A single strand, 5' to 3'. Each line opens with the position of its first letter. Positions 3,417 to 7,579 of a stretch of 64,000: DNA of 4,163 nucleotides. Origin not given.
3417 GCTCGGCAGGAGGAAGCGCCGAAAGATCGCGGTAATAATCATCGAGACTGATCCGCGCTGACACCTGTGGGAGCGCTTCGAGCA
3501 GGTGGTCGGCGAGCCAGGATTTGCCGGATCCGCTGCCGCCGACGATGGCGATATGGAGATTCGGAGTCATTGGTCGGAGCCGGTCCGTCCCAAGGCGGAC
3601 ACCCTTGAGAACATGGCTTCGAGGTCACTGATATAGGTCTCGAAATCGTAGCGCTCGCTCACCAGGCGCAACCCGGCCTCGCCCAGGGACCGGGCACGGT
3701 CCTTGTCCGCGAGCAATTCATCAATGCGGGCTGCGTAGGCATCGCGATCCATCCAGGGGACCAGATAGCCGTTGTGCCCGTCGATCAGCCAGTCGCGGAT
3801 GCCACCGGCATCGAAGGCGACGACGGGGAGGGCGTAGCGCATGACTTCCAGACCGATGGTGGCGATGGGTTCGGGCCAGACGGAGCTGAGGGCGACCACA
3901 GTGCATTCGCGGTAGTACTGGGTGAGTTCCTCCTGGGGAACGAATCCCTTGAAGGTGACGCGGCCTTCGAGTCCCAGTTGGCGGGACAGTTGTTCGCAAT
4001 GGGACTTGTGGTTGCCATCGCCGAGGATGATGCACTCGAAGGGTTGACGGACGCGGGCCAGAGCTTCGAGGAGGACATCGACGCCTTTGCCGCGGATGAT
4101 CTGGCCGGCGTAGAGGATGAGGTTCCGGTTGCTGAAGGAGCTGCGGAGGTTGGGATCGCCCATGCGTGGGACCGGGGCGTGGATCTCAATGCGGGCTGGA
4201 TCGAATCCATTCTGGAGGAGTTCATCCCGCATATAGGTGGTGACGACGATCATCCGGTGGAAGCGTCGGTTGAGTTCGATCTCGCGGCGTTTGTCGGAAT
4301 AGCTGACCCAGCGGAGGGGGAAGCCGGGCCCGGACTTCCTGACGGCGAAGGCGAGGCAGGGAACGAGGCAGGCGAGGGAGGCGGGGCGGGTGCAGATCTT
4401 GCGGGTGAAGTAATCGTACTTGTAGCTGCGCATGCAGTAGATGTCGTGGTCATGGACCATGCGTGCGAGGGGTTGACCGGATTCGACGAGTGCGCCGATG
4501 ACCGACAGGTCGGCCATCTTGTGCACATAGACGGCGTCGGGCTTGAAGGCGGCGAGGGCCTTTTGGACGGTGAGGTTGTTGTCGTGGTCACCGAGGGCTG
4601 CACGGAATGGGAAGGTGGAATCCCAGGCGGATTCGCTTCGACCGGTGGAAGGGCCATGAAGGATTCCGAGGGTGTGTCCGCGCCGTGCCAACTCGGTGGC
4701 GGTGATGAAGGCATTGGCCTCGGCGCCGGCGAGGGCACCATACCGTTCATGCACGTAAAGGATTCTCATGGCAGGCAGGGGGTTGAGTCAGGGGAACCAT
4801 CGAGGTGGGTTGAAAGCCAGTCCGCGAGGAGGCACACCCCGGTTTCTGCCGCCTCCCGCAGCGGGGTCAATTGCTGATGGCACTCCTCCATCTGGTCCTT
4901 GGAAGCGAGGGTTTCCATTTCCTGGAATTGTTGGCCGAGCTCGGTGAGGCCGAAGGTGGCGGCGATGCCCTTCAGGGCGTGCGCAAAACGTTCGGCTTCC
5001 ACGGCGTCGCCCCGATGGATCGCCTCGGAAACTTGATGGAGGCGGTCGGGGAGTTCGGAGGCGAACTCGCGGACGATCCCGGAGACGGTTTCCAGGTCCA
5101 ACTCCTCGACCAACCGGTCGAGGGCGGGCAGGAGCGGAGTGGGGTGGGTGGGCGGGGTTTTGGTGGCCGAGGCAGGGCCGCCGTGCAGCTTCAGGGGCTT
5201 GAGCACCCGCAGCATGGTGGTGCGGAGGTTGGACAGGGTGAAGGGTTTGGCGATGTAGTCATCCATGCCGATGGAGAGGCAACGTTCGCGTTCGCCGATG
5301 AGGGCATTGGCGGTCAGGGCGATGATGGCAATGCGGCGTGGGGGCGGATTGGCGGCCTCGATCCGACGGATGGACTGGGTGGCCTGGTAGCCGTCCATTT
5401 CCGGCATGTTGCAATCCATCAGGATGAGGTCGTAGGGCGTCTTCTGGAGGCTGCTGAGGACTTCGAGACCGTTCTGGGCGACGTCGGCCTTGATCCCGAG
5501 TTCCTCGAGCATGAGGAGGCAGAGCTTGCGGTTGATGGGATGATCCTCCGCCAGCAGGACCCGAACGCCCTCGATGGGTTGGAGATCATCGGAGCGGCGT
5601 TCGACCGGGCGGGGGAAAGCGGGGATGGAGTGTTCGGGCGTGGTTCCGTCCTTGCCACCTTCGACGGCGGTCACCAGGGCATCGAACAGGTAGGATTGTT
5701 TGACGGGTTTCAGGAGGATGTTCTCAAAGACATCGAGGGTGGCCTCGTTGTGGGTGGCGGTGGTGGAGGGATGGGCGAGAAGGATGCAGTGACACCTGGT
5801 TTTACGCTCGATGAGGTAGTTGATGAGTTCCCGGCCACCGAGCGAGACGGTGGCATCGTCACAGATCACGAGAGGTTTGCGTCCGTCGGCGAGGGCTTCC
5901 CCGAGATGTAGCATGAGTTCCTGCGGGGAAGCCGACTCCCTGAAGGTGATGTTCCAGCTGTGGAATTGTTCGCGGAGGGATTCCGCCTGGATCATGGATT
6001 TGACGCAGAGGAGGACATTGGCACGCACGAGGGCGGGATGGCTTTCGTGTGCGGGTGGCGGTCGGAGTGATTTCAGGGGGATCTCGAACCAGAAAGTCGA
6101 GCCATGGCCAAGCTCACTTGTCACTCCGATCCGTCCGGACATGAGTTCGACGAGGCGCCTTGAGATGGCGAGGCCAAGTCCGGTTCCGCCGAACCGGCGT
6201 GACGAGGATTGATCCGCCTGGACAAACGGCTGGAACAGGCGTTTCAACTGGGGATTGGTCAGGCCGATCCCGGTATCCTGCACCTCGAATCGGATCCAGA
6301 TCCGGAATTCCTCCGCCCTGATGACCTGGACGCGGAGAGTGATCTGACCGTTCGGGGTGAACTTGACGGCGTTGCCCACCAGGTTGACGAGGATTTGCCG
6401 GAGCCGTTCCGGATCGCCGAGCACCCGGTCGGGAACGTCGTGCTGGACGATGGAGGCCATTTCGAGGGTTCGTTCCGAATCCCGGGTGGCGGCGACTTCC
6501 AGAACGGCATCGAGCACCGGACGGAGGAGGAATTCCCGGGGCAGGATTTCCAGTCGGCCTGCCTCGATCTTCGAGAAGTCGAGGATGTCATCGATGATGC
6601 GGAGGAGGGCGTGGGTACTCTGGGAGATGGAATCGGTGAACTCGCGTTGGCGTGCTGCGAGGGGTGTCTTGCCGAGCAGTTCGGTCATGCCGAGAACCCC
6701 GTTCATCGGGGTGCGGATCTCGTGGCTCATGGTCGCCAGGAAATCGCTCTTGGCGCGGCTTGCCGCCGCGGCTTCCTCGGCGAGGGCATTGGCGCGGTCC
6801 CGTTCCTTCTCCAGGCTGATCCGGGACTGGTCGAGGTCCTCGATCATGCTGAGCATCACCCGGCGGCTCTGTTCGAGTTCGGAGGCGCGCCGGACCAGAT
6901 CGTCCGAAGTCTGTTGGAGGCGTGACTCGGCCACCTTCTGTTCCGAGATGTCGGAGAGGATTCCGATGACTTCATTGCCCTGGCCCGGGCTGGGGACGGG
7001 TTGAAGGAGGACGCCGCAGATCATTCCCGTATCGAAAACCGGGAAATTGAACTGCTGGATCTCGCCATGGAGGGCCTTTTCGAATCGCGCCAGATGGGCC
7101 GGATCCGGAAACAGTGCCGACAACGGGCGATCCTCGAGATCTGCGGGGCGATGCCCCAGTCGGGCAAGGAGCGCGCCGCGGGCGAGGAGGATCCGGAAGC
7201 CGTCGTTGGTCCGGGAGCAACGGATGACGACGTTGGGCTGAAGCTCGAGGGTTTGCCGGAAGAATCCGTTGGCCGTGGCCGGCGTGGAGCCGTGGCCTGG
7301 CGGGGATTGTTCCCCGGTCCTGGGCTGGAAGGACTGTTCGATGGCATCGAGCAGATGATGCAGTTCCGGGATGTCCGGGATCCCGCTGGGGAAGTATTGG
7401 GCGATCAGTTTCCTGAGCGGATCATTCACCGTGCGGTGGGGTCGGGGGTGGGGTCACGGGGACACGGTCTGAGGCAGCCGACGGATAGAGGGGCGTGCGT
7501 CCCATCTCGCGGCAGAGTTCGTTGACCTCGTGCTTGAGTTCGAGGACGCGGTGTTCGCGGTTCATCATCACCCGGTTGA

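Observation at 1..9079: Nine translationally coupled genes wire an H-NOX gas sensor and phosphorelay directly to glycan-synthesis enzymes and a STAS/RsbW partner-switch pair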

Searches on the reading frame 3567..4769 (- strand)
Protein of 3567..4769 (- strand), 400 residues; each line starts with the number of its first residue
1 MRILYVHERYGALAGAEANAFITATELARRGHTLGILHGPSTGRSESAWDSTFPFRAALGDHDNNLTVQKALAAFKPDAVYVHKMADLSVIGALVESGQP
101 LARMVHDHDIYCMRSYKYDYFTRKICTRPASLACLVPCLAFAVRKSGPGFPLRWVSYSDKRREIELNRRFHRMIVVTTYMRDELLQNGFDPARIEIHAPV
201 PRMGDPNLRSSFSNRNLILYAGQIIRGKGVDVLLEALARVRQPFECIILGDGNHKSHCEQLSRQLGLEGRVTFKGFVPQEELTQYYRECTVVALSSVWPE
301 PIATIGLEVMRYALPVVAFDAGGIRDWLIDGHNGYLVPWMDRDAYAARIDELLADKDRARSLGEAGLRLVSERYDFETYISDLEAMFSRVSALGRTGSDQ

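Call 7: search_protein_families(library=pfam, proteins=[window:3567-4769:-], max_evalue=0.01)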
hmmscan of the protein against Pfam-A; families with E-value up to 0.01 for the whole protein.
window:3567-4769:- (400 aa): 5 families
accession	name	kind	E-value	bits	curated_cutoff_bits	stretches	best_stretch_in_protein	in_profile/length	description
PF00534.26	Glycos_transf_1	-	1.5e-34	119.4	26.4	1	213-366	13-169/172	Glycosyl transferases group 1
PF13692.12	Glyco_trans_1_4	-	1.9e-30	106.5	27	1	216-355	2-142/142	Glycosyl transferases group 1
PF13439.12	Glyco_transf_4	-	7e-10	39.6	28.5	1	15-196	3-161/170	Glycosyltransferase Family 4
PF13579.12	Glyco_trans_4_4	-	1.6e-06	29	29.7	1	24-196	11-154/158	Glycosyl transferase 4-like domain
PF13524.12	Glyco_trans_1_2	-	0.00026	21.4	25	1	233-383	5-142/144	Glycosyl transferase-like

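Call 53: search_protein_families(library=ncbifam, proteins=[window:3567-4769:-], max_evalue=0.00001)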
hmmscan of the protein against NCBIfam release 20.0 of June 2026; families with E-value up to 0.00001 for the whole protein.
window:3567-4769:- (400 aa): 25 families
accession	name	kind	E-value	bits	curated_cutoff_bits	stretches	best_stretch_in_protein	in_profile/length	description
NF041876.1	EPS_EpsE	equivalog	1.1e-19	70.9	400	1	222-377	221-383/389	exopolysaccharide biosynthesis GT4 family glycosyltransferase EpsE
TIGR02149.1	glgA_Coryne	subfamily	2e-19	70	302.4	1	213-381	202-381/391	glycogen synthase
TIGR03449.1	mycothiol_MshA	equivalog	4.8e-19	68.5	462.5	1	214-388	219-401/406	D-inositol-3-phosphate glycosyltransferase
TIGR04157.1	glyco_rSAM_CFB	subfamily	1.5e-18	67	400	1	209-384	218-403/406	TIGR04157 family glycosyltransferase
TIGR03088.1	stp2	hypoth_equivalog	5.6e-18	65.1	409.05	1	228-389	207-372/374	TIGR03088 family PEP-CTERM/XrtA system glycosyltransferase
NF047684.1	TeichurnBiosyTuaC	equivalog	2.1e-17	63.1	550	1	213-390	217-389/391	teichuronic acid biosynthesis protein TuaC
TIGR03999.1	thiol_BshA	equivalog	2.8e-17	62.7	273.7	1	228-390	212-373/375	N-acetyl-alpha-D-glucosaminyl L-malate synthase BshA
TIGR04063.1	stp3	hypoth_equivalog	4.4e-17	62.1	442.05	1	178-390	166-395/397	TIGR04063 family PEP-CTERM/XrtA system glycosyltransferase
NF012028.0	PRK15484.1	subfamily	2.8e-14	53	618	1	213-385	191-373/380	lipopolysaccharide N-acetylglucosaminyltransferase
NF007396.0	PRK09922.1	equivalog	1.9e-13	50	385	1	175-337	141-308/361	lipopolysaccharide 1,6-galactosyltransferase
NF053787.1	GlcN_PG_synth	equivalog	5.9e-13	48.4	480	1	165-390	139-359/361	N-acetylglucosaminyl phosphatidylglycerol synthase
NF050056.1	ProtGlycPglH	equivalog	4.7e-12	45.7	600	1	208-364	172-328/354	GalNAc-alpha-(1->4)-GalNAc-alpha-(1->3)-diNAcBac-PP-undecaprenol alpha-1,4-N-acetyl-D-galactosaminyltransferase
NF038298.1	EPS_HpsO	equivalog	4.1e-11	42.3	575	1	216-377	202-374/388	hormogonium polysaccharide biosynthesis glycosyltransferase HpsO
NF041010.1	glycosy_Agl16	equivalog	1e-09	37.7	575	1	166-358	130-321/352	glycosylation protein Agl16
NF047880.1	glyco_SdgA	exception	1.4e-09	37.1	800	1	213-370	313-471/488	serine-aspartate repeat adhesin O-glycosyltransferase SdgA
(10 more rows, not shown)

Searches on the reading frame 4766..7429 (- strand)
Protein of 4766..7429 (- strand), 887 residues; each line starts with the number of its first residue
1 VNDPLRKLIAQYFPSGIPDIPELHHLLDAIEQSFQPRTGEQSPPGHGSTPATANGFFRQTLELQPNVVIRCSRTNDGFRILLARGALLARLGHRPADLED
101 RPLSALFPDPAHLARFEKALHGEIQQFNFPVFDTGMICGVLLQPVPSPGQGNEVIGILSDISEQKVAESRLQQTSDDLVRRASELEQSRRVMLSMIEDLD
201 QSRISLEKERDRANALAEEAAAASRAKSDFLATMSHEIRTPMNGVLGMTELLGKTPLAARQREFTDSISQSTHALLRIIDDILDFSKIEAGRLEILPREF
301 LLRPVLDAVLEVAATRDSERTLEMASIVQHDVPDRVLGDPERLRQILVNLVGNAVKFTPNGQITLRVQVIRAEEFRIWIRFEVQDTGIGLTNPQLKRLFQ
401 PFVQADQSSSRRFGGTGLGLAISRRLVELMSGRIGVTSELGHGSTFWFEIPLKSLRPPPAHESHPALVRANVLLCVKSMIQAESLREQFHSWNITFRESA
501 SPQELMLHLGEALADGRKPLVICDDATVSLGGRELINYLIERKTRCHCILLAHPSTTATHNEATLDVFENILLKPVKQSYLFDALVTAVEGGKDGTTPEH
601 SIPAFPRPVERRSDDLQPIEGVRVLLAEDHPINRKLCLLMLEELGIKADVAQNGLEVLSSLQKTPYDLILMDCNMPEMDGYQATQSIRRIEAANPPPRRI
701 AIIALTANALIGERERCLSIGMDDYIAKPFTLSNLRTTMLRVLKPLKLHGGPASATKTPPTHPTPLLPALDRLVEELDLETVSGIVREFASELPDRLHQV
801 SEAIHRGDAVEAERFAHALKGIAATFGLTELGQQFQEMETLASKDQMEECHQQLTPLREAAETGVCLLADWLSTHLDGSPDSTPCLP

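Call 7: search_protein_families(library=pfam, proteins=[window:4766-7429:-], max_evalue=0.01)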
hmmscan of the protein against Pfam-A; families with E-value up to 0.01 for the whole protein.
window:4766-7429:- (887 aa): 4 families
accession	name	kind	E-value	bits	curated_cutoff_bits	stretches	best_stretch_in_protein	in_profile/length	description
PF02518.31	HATPase_c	-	6.1e-31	107.6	26.4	1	338-453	1-110/111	Histidine kinase-, DNA gyrase B-, and HSP90-like ATPase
PF00072.30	Response_reg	-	5.4e-29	101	30.2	1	624-737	1-108/111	Response regulator receiver domain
PF00512.31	HisKA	-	2.3e-21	76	26.9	1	226-291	1-66/66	His Kinase A (phospho-acceptor) domain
PF01627.28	Hpt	-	2e-12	47.6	24.6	1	785-860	2-77/84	Hpt domain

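Call 53: search_protein_families(library=ncbifam, proteins=[window:4766-7429:-], max_evalue=0.00001)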
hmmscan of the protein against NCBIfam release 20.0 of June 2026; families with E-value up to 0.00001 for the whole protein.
window:4766-7429:- (887 aa): 128 families (the best 25 are shown)
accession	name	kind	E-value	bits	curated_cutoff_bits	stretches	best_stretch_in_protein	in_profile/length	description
NF008318.0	PRK11107.1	equivalog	1.2e-128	430.7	890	1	219-847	285-892/920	two-component sensor histidine kinase BarA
TIGR02956.1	TMAO_torS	equivalog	7.5e-120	401.6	676.5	3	163-475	403-707/967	TMAO reductase system sensor histidine kinase/response regulator TorS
NF011874.0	PRK15347.1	equivalog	2e-108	363.7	852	2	180-460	347-622/921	two component system sensor kinase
NF008099.0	PRK10841.1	equivalog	2.4e-97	326.8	920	2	213-497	456-734/949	two-component system sensor histidine kinase RcsC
NF008302.0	PRK11091.1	equivalog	5.4e-89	299.3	838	2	217-455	273-508/779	aerobic respiration two-component sensor histidine kinase ArcB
NF045901.1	HisKinLetSLeg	equivalog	2.4e-87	293.9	1650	1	197-852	263-884/906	two-component system sensor histidine kinase LetS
NF041947.1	LuxQ_Vibrio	equivalog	4.3e-86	289.5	1200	2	207-459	455-703/843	quorum-sensing autoinducer 2 sensor kinase/phosphatase LuxQ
NF038297.2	hybrid_HK_HrmK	equivalog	2.3e-78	264.4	725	2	164-455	179-460/607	hybrid histidine kinase/response regulator HrmK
NF008543.0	PRK11466.1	equivalog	3.5e-74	250.2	982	2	217-466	435-676/914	TMAO reductase system sensor histidine kinase/response regulator TorS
NF007420.1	PRK09959.1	equivalog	5.5e-54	183.2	1995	2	210-453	692-937/1197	acid-sensing system histidine kinase EvgS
NF046044.1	PnpS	equivalog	1.2e-51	176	400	1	224-451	167-390/390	two-component system histidine kinase PnpS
TIGR02966.1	phoR_proteo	equivalog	1.7e-44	152.2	334.2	1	224-449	111-332/333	phosphate regulon sensor histidine kinase PhoR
NF047465.1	hybrid_HK_LvrA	exception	1.5e-43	149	1200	1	166-454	145-424/819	hybrid histidine kinase/response regulator LvrA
NF041832.1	near_NosP_CTERM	subfamily_domain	4.6e-43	147.7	400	1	223-581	3-362/370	NahK/ErcS family hybrid sensor histidine kinase/response regulator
NF047874.1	MASE3_PAS_HK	subfamily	1.1e-40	140.1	560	1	182-455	358-628/655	MASE3 domain-containing sensor histidine kinase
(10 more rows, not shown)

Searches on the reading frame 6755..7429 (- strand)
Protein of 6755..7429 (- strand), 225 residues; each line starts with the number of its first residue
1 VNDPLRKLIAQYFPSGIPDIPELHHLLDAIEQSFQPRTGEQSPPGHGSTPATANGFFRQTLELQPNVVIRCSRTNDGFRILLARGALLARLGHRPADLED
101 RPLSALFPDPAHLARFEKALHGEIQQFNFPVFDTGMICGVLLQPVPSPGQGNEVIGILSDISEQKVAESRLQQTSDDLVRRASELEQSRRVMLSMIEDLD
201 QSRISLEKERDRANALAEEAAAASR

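Call 72: search_protein_families(library=pfam, proteins=[window:6755-7429:-], max_evalue=0.5)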
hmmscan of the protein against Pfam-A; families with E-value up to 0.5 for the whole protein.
window:6755-7429:- (225 aa): 1 family
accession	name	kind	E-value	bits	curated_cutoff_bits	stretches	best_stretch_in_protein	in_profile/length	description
PF13426.13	PAS_9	-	0.14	12.9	27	1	74-163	7-103/103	PAS domain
